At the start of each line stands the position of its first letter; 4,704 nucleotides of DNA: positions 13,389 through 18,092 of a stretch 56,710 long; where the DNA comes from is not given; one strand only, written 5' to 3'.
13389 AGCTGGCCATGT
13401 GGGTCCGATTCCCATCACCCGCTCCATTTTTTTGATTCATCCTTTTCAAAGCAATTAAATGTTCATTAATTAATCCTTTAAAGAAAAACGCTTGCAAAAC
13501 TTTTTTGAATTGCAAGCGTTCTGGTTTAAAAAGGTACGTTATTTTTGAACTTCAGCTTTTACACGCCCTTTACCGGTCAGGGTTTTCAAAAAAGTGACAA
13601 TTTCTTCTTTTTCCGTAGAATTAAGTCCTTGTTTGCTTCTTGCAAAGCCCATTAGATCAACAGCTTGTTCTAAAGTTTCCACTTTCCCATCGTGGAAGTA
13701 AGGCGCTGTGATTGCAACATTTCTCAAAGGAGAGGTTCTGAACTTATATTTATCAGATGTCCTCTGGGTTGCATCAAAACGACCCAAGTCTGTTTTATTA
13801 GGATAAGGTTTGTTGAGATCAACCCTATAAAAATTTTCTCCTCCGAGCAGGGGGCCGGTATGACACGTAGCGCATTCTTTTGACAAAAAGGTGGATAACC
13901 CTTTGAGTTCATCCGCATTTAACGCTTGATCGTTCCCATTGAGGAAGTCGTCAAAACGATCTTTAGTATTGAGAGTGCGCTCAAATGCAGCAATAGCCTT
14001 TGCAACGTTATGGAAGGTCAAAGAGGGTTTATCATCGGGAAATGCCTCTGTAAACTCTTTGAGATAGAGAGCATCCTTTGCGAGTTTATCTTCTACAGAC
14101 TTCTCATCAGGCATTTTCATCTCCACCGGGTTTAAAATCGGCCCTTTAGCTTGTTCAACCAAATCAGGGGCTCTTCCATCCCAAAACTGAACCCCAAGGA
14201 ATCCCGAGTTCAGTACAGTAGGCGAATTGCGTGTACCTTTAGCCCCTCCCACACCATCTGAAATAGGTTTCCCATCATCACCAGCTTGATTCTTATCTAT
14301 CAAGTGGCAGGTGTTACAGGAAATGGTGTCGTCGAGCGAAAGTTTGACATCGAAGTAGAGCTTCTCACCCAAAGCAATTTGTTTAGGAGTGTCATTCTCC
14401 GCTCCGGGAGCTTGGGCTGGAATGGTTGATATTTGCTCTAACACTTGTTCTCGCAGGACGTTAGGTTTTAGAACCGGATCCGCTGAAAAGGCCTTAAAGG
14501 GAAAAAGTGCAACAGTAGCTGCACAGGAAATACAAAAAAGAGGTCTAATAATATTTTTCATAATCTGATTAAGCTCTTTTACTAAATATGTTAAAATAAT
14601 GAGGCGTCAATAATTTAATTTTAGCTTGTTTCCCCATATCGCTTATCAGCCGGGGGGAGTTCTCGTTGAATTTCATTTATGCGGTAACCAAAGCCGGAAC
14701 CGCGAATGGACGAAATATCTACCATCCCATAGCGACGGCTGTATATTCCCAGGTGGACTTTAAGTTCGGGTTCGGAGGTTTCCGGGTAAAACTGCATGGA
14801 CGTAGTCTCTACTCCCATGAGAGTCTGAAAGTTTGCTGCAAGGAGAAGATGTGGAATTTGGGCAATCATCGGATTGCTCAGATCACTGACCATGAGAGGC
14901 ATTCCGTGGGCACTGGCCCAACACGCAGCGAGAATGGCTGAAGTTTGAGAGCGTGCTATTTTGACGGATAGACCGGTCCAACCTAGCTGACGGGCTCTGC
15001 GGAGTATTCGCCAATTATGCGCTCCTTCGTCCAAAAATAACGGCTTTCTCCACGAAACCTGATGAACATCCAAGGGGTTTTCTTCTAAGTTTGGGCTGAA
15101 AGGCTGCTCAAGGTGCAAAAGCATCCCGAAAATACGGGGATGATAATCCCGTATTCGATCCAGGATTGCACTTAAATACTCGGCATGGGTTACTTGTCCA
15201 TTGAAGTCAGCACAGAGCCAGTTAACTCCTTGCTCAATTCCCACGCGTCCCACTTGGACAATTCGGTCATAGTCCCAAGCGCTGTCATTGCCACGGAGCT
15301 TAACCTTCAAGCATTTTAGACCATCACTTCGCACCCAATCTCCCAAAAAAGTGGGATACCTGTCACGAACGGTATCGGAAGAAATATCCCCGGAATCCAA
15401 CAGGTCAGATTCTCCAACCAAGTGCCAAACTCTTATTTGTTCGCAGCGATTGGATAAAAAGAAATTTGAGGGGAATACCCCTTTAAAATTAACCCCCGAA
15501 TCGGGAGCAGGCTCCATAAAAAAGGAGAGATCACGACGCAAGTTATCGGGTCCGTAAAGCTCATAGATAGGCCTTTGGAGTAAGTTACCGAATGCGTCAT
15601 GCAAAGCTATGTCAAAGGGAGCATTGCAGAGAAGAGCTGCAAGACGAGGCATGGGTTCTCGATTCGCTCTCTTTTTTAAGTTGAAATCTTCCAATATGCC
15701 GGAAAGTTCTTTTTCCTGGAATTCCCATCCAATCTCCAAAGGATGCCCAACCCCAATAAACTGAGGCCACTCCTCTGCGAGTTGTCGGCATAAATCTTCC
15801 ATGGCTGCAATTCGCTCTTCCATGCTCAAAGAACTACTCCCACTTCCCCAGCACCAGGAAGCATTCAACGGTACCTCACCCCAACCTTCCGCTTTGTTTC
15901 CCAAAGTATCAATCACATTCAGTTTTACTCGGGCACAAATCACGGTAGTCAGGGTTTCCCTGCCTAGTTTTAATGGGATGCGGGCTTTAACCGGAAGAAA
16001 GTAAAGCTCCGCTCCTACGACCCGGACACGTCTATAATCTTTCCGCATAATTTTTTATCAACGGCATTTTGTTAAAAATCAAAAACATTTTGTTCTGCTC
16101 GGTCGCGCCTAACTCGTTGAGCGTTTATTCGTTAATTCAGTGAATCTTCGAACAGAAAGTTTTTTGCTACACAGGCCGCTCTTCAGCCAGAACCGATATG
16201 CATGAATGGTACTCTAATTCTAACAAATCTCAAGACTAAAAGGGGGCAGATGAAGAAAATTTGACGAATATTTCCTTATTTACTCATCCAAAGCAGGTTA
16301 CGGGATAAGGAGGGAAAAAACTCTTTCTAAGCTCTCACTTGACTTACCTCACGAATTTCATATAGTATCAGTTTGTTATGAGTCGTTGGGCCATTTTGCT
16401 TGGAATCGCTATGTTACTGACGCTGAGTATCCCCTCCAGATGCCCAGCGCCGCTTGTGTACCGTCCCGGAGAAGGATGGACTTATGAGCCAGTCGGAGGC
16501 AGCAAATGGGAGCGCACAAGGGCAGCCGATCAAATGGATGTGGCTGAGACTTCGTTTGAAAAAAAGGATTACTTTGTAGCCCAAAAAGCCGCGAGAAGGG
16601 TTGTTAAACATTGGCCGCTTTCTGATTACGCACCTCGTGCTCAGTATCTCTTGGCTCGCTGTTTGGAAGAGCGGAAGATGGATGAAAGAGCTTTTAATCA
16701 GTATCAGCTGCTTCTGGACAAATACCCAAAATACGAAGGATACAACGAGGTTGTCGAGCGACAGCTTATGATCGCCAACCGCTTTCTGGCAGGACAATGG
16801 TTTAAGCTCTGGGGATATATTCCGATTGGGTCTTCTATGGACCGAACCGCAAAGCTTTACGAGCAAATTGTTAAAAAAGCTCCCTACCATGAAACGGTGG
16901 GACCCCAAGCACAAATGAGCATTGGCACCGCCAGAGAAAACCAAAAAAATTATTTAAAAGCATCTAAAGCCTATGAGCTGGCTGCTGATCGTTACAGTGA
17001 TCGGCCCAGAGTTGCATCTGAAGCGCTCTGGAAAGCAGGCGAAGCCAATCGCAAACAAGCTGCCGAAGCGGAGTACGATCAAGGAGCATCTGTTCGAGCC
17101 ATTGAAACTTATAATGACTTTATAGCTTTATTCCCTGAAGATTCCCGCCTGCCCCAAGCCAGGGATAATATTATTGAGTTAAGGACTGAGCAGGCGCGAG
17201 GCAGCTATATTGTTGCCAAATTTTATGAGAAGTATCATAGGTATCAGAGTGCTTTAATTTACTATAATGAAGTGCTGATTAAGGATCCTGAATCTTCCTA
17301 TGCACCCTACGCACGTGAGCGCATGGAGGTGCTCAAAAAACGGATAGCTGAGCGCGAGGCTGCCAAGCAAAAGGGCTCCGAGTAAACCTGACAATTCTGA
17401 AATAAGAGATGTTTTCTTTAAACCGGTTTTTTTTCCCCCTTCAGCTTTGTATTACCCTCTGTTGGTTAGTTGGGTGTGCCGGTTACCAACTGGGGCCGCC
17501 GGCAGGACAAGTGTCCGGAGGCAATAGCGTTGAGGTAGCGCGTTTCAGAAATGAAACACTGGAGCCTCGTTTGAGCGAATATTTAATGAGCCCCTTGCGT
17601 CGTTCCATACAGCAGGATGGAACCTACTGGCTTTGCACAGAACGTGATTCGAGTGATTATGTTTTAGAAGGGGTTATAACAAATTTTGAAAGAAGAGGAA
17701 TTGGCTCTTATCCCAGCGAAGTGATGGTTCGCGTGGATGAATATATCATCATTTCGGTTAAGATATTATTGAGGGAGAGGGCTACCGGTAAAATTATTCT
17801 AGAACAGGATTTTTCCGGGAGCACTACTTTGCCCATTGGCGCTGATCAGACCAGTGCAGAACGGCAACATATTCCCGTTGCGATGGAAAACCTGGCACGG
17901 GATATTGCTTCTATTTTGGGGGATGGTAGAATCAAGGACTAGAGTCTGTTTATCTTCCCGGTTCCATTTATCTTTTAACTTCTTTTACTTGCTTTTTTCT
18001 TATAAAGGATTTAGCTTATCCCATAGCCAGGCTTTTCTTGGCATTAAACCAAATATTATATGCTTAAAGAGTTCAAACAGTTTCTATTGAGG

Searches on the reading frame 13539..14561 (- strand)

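Call 52: search_protein_families(library=pfam, proteins=[window:13539-14561:-], max_evalue=0.0001)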
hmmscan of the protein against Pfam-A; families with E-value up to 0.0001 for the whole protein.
window:13539-14561:- (340 aa): 1 family
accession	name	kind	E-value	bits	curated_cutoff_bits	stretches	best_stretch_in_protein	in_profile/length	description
PF03150.19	CCP_MauG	-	3.6e-53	180.6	25.6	1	60-211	2-148/149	Di-haem cytochrome c peroxidase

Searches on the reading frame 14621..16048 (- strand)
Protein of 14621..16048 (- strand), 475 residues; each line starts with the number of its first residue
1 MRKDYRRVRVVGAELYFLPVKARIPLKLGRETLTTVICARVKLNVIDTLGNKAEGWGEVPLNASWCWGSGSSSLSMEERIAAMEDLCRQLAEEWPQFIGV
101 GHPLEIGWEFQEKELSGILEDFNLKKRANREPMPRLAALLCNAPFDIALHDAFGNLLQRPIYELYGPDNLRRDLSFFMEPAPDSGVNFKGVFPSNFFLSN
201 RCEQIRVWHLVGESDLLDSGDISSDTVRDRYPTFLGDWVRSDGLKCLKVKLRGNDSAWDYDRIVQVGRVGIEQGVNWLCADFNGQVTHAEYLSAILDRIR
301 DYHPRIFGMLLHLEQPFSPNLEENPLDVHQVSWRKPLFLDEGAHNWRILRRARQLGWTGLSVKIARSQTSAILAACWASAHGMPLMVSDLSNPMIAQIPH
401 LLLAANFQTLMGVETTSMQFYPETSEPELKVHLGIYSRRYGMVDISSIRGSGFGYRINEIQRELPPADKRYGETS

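Call 52: search_protein_families(library=pfam, proteins=[window:14621-16048:-], max_evalue=0.0001)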
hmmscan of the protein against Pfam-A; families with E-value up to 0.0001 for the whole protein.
window:14621-16048:- (475 aa): 1 family
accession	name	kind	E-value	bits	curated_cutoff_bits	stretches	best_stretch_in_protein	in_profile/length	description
PF13378.12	MR_MLE_C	-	1.8e-09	38.1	29.4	1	238-459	9-217/219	Enolase C-terminal domain-like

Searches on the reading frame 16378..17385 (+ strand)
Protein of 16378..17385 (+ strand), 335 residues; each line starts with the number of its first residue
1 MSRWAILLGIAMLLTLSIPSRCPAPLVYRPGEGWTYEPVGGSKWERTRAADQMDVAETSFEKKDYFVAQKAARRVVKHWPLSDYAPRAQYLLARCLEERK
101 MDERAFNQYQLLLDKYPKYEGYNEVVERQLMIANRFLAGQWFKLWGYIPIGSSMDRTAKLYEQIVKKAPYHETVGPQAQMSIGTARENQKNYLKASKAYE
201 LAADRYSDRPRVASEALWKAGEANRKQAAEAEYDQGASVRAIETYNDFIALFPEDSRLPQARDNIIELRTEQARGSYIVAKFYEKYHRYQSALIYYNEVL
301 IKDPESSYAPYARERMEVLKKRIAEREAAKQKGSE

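Call 4: search_protein_families(library=pfam, proteins=[window:16378-17385:+], max_evalue=0.01)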
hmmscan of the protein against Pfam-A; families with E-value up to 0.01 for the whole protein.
window:16378-17385:+ (335 aa): 6 families
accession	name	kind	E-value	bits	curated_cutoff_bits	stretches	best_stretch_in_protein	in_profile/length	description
PF13174.12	TPR_6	-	8.1e-11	42.3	26.3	1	88-118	2-32/33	Tetratricopeptide repeat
PF13525.12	YfiO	-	1.5e-10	41.6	25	1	177-301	43-169/203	Outer membrane lipoprotein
PF13428.12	TPR_14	-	1.1e-08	35.4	23.5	0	86-120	1-35/44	Tetratricopeptide repeat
PF13432.12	TPR_16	-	2.6e-08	34.6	32.7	1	67-119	15-64/65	Tetratricopeptide repeat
PF07719.23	TPR_2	-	0.00012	22.3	27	0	278-305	6-33/34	Tetratricopeptide repeat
PF13424.12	TPR_12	-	0.0084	16.7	30.1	0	55-116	9-75/77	Tetratricopeptide repeat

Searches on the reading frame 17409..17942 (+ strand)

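Call 4: search_protein_families(library=pfam, proteins=[window:17409-17942:+], max_evalue=0.01)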
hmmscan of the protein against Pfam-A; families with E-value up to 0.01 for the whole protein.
window:17409-17942:+ (177 aa): 1 family
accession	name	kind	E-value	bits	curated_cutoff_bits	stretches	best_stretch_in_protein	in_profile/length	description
PF04390.17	LptE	-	1.1e-06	29.7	23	1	40-167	3-115/118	Lipopolysaccharide-assembly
